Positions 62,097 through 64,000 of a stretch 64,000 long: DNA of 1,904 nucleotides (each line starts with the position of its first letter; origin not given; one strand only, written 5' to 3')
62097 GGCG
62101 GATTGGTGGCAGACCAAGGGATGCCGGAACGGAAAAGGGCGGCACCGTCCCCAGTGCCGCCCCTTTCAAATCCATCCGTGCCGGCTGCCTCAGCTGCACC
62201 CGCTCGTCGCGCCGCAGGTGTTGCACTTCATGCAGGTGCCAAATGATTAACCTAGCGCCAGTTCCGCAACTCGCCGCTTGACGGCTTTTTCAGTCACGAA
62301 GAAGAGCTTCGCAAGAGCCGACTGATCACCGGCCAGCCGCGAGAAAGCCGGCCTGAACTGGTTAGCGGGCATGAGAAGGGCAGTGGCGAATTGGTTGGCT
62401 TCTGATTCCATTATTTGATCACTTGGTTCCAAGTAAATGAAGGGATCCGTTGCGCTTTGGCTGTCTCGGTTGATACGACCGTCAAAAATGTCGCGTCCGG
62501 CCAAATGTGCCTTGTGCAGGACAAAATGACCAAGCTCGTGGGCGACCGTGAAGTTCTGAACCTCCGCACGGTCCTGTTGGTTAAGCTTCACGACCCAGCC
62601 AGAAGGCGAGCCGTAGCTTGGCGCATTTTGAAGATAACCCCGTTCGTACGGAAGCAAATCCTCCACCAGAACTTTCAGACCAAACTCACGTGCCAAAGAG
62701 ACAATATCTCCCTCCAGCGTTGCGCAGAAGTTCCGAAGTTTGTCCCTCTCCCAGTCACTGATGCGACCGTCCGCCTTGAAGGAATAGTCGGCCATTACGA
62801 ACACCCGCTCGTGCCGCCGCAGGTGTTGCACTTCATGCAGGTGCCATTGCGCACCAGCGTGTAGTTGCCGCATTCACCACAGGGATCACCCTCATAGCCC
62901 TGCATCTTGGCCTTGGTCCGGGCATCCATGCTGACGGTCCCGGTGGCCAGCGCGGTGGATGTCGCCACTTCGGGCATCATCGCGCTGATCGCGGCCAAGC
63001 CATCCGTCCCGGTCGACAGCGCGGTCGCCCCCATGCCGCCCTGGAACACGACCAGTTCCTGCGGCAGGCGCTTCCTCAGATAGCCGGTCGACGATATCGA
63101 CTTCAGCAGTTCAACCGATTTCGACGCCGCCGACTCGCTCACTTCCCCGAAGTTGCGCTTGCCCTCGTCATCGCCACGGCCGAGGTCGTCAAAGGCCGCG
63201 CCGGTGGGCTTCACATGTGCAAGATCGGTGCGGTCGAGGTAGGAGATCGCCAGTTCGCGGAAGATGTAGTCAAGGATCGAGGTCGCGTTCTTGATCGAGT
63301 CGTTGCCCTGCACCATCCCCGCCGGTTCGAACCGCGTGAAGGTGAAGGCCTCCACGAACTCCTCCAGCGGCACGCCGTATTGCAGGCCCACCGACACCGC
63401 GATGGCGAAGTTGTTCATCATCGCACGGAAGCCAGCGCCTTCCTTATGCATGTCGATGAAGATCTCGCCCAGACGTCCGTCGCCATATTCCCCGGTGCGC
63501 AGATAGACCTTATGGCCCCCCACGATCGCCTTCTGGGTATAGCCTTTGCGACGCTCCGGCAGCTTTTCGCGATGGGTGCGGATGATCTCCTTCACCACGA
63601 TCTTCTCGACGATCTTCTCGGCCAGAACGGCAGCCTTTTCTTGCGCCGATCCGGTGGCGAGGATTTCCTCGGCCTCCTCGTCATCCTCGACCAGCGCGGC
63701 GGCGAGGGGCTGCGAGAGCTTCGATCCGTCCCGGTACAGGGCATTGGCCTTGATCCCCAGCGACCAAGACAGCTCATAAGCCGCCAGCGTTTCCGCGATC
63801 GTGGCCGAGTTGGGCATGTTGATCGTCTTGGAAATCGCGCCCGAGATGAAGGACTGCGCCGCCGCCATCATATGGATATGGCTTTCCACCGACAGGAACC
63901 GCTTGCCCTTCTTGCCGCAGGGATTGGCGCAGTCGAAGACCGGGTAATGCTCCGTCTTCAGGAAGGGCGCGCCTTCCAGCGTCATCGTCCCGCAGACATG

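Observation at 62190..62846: One-gene, recombinase-less cassette (ImmA/IrrE metallopeptidase) in the 3' end of nrdJ, bounded by a 45-bp direct repeat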

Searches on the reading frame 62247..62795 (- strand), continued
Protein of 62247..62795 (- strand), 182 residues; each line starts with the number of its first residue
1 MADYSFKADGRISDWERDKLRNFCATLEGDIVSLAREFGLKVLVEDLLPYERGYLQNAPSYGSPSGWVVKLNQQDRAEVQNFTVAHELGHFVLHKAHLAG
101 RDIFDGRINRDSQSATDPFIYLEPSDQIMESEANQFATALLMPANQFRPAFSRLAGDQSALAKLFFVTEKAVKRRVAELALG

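Call 42: search_dna_similar(query=window:62247-62795:-, collection=plasmids, mode=protein, max_evalue=0.001, max_rows=25)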
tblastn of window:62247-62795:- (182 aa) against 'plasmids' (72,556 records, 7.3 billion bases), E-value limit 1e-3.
Records with a match: 132; places in all: 133; records where one place covers at least 80% of the query: 48.
Best place of each record, by identity: <60% 132.
By first word of the organism name: Borrelia 42; Borreliella 11; Klebsiella 10; Rhizobium 8; Bradyrhizobium 6; Acinetobacter 5; Escherichia 4; Enterobacter 4; Sulfitobacter 3; Pseudosulfitobacter 2; and 34 more.
By predicted mobility (MOB-suite, as given by PLSDB): non-mobilizable 81; conjugative 41; mobilizable 10.
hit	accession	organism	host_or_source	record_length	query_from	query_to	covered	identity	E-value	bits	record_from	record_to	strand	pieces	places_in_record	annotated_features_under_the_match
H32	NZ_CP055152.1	Adhaeribacter radiodurans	Cell culture,rhizospheric soil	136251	11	181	94%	29.9%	3e-4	48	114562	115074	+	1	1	ImmA/IrrE family metallo-endopeptidase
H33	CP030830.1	Neorhizobium sp. NCHU2750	Rosa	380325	9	176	92%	30.4%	1e-10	66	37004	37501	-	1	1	none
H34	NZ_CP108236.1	Streptomyces sp. NBC_00080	-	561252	30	181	84%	32.5%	5e-5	50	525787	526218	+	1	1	ImmA/IrrE family metallo-endopeptidase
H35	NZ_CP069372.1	Neotabrizicola shimadae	microbial biofilm,biofilm, Nakabusa ...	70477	30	181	84%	31.2%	7e-7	56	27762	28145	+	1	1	XRE family transcriptional regulator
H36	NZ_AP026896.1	Aeromonas caviae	Microbe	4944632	31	179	82%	31.8%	2e-9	63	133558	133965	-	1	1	none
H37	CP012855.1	Persicobacter sp. JZB09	cell culture,soil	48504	30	179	82%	31.5%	4e-9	62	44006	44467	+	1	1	record has no annotation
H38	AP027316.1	Sphingobium sp. TomMM15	-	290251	30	180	83%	30.3%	5e-7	56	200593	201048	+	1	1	hypothetical protein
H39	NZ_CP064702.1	Bradyrhizobium sp. 172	Acmispon strigosus,cell culture,root ...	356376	43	180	76%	33.1%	1e-5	52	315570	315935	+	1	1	ImmA/IrrE family metallo-endopeptidase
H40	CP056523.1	Klebsiella pneumoniae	culture,Wastewater influent sample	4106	7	147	77%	31.5%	3e-4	47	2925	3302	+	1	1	ImmA/IrrE family metallo-endopeptidase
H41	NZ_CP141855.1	Klebsiella pneumoniae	Homo sapiens,pure culture,rectal swab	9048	7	147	77%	31.5%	3e-4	47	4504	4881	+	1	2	ImmA/IrrE family metallo-endopeptidase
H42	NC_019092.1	Escherichia coli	Homo sapiens,fecal sample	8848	7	147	77%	31.5%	4e-4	47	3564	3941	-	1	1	ImmA/IrrE family metallo-endopeptidase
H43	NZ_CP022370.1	Bosea sp. AS-1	-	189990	30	178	82%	29.6%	1e-6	55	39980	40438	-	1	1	ImmA/IrrE family metallo-endopeptidase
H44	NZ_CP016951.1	Cupriavidus taiwanensis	Mimosa,single cell,nodules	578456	25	172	81%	28.9%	2e-4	48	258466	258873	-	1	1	ImmA/IrrE family metallo-endopeptidase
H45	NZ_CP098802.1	Rhizobium anhuiense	Trifolium dubium,Cell culture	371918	55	179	69%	33.8%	2e-4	48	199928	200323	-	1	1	ImmA/IrrE family metallo-endopeptidase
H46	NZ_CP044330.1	Methylocystis rosea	-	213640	62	176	63%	36.6%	4e-4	47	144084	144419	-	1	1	ImmA/IrrE family metallo-endopeptidase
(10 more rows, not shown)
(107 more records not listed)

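Call 44: find_encoding_contigs(protein=P0005, flank=5000, max_places=3)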
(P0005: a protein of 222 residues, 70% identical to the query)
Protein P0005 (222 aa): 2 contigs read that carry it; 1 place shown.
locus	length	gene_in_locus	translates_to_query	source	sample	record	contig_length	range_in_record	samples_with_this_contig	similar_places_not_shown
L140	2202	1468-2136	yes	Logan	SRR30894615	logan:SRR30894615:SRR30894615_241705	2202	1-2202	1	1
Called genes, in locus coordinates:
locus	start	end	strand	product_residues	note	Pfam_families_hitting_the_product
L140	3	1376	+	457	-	?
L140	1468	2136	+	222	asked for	PF06114:Peptidase_M78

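Call 45: find_encoding_contigs(protein=P0019, flank=5000, max_places=3)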
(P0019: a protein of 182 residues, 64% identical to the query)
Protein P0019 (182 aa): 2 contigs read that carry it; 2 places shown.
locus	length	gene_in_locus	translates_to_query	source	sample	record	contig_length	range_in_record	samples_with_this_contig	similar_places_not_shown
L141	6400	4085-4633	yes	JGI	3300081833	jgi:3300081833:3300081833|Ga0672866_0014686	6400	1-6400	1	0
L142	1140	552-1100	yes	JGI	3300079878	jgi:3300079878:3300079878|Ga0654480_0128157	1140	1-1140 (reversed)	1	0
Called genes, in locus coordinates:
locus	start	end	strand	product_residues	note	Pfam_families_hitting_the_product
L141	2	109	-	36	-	?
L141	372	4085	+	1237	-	PF08471:Ribonuc_red_2_N, PF02867:Ribonuc_red_lgC, PF12637:TSCPD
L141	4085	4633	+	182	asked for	PF06114:Peptidase_M78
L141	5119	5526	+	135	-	PF01475:FUR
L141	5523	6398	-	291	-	PF00070:Pyr_redox (faint), PF00890:FAD_binding_2 (faint), PF01266:DAO (faint), PF01946:Thi4 (faint), PF03486:HI0933_like (weak), PF07992:Pyr_redox_2 (weak), PF12831:FAD_oxidored (weak), PF13450:NAD_binding_8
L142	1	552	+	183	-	?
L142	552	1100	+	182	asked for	PF06114:Peptidase_M78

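Call 52: search_protein_families(library=pfam, proteins=[L140:3-1376:+, L001:5682-5936:-], max_evalue=0.01)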
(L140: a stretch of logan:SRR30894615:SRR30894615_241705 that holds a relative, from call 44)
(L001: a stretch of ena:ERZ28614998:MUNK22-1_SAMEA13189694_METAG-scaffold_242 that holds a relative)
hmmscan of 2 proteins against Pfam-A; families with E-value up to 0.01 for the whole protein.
L140:3-1376:+ (457 aa): 1 family
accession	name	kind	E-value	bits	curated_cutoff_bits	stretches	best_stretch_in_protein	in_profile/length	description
PF06527.16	TniQ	-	5.2e-14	53.5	27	1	9-91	55-142/142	TniQ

L001:5682-5936:- (84 aa): 1 family
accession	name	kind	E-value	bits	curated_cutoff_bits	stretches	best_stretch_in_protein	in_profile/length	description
PF04226.18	Transgly_assoc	-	2.7e-13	50.3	25.3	1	35-83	1-49/49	Transglycosylase associated protein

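Call 56: find_encoding_contigs(protein=P0031, flank=3000, max_places=2)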
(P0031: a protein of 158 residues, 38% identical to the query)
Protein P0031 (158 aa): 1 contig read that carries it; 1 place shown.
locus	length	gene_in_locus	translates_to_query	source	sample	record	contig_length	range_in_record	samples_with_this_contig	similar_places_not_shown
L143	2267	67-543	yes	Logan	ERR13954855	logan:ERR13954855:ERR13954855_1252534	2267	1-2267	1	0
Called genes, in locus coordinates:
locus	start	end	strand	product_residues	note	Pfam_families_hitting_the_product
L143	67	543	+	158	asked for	PF06114:Peptidase_M78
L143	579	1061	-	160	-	PF02590:SPOUT_MTase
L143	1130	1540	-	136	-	PF02410:RsfS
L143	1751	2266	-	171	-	?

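Call 67: predict_structure(alignment_id=A1)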
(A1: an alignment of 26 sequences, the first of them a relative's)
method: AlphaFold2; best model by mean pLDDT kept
length: 182 residues; sequences in the alignment: 26
mean_pLDDT: 86.8   pTM: 0.85
mean pLDDT of the five models: 86.8, 85.4, 84.8, 84.5, 83.6
residues with pLDDT >= 90: 124; 70-90: 35; 50-70: 13; < 50: 10
segments of 3 or more residues with pLDDT < 50: 109-118
pLDDT, mean of each block of 10 residues (from residue 1): 81 95 90 96 90 90 94 94 96 84 59 46 75 93 95 97 95 93 83
secondary structure, 60 per line:
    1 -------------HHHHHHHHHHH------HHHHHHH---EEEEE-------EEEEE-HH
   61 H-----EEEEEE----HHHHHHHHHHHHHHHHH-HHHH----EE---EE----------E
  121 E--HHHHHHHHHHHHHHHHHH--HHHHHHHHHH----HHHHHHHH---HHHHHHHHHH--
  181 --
elements in order: H14-24 H31-37 E41-45 E53-57 E67-72 H77-93 H95-98 H124-141 H144-153 H158-165 H169-178
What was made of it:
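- On ImmA/IrrE (Pfam PF06114 Peptidase_M78, COG2856) metallopeptidases: Model with pLDDT 86.8 (call 67).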

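Call 72: fold_search(model_id=the predicted structure, library=pdb)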
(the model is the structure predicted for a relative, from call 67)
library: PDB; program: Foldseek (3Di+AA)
matches with E <= 10: 135; with E <= 0.001: 11
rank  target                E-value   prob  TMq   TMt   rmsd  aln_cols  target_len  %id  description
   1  6cz6_D                6.6e-06  1.00  0.59  0.35   8.5       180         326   22  Mycobacterium tuberculosis transcriptional regulator (released 2019-04-17)
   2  3dti                  1.0e-05  1.00  0.51  0.40   6.7       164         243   25  Crystal structure of the IRRE protein, a central regulator of DNA damage repair in deinococcaceae (released 2009-02-10)
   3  6cyy_A                1.1e-05  1.00  0.57  0.33   8.4       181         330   20  Mycobacterium tuberculosis transcriptional regulator (released 2019-04-17)
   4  3dte                  1.2e-05  1.00  0.52  0.39   6.6       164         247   25  Crystal structure of the IRRE protein, a central regulator of DNA damage repair in deinococcaceae (released 2009-02-10)
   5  6cyj_A                1.5e-05  1.00  0.58  0.34   8.4       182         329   21  Mycobacterium tuberculosis transcriptional regulator (released 2019-04-17)
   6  7t5t                  1.8e-05  1.00  0.58  0.40   4.8       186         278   20  Structure of Thauera sp. K11 CapP (released 2022-09-14)
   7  8sln_A                2.8e-05  1.00  0.55  0.42   6.5       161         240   23  Crystal structure of Deinococcus geothermalis PprI complexed with ssDNA (released 2024-03-13)
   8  6cz6_A                3.2e-05  1.00  0.59  0.34   8.5       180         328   22  Mycobacterium tuberculosis transcriptional regulator (released 2019-04-17)
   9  6d2s                  3.5e-05  1.00  0.58  0.40   7.7       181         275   20  Mycobacterium tuberculosis transcriptional regulator (released 2019-04-17)
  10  8slm                  1.0e-04  1.00  0.53  0.40   8.2       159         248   24  Crystal structure of Deinococcus geothermalis PprI (released 2024-03-13)
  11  6cz6_C                1.1e-04  1.00  0.58  0.34   7.7       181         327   20  Mycobacterium tuberculosis transcriptional regulator (released 2019-04-17)
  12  6mdx_A                5.0e-02  0.69  0.28  0.28   9.9       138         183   12  Mechanism of protease dependent DPC repair (released 2019-04-10)
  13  4qhi_C                1.0e-01  0.77  0.22  0.35   7.6        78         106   14  Crystal structure of Methanocaldococcus jannaschii selecase mutant R36W (released 2014-07-16)
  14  4qhi_A                2.4e-01  0.57  0.23  0.36   8.1        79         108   15  Crystal structure of Methanocaldococcus jannaschii selecase mutant R36W (released 2014-07-16)
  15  6mdw                  2.4e-01  0.38  0.29  0.28  10.5       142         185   12  Mechanism of protease dependent DPC repair (released 2019-04-10)
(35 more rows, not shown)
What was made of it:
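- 62247..62795 (-): immA-like gene, 182 aa: ImmA/IrrE-type M78 zinc metallopeptidase ('type A'), promoterless, G+C 0.539, GC3 0.60. AlphaFold model with pLDDT 86.8 matches IrrE 3dti, CapP 7t5t and PprI 8sln (calls 67, 72).
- On ImmA/IrrE (Pfam PF06114 Peptidase_M78, COG2856) metallopeptidases: Top PDB matches are the Mtb XRE-type regulator 6cz6, IrrE 3dti, CapP 7t5t and PprI 8sln, probability 1.0, TMq 0.51-0.59 (call 72).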

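Call 81: list_cluster_members(proteins=[P0001, P0004, P0014, P0025])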
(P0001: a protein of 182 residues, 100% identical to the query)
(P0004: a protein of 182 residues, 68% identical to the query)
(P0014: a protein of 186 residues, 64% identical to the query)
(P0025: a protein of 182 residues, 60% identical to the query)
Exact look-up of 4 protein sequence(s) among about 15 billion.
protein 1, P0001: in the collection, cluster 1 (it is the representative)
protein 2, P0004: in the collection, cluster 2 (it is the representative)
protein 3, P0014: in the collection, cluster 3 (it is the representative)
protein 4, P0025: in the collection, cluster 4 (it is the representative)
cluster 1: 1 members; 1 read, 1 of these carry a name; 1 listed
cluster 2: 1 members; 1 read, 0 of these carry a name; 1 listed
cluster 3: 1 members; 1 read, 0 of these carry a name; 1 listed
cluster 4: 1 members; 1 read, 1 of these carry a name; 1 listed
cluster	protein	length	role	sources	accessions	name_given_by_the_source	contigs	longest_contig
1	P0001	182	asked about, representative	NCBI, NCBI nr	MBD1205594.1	MAG: ImmA/IrrE family metallo-endopeptidase [Rhodobacteraceae bacterium] | ImmA/IrrE family metallo-endopeptidase [Paracoccaceae bacterium]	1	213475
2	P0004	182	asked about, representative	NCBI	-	-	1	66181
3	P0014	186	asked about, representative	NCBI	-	-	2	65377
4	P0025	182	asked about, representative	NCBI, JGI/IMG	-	Zn-dependent peptidase ImmA (M78 family)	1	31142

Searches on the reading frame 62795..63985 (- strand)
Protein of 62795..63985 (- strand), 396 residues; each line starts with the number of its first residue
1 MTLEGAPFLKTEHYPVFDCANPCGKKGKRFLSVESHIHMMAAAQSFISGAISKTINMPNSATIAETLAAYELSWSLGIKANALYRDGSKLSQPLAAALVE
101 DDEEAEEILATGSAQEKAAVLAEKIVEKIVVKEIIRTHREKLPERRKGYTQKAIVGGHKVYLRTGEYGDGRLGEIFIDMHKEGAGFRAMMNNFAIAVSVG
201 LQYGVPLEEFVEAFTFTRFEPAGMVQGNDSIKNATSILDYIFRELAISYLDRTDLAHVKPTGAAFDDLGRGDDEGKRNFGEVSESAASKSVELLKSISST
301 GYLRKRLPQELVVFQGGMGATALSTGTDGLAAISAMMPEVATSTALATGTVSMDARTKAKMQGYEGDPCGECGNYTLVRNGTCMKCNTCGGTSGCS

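Call 5: search_protein_families(library=pfam, proteins=[window:62795-63985:-], max_evalue=0.1)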
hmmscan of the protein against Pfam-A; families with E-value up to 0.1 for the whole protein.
window:62795-63985:- (396 aa): 2 families
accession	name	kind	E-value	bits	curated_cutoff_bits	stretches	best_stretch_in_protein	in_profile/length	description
PF02867.20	Ribonuc_red_lgC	-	7.7e-13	48.3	23.9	1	4-84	451-523/523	Ribonucleotide reductase, barrel domain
PF12637.14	TSCPD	-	5.4e-12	46.3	22.8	1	149-246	3-85/88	TSCPD domain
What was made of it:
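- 62795..64000 (-): 3' part of nrdJ (class II ribonucleotide reductase), cut by the window end. It ends with the Cys-rich tail ..................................*. Pfam Ribonuc_red_lgC and TSCPD (call 5).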
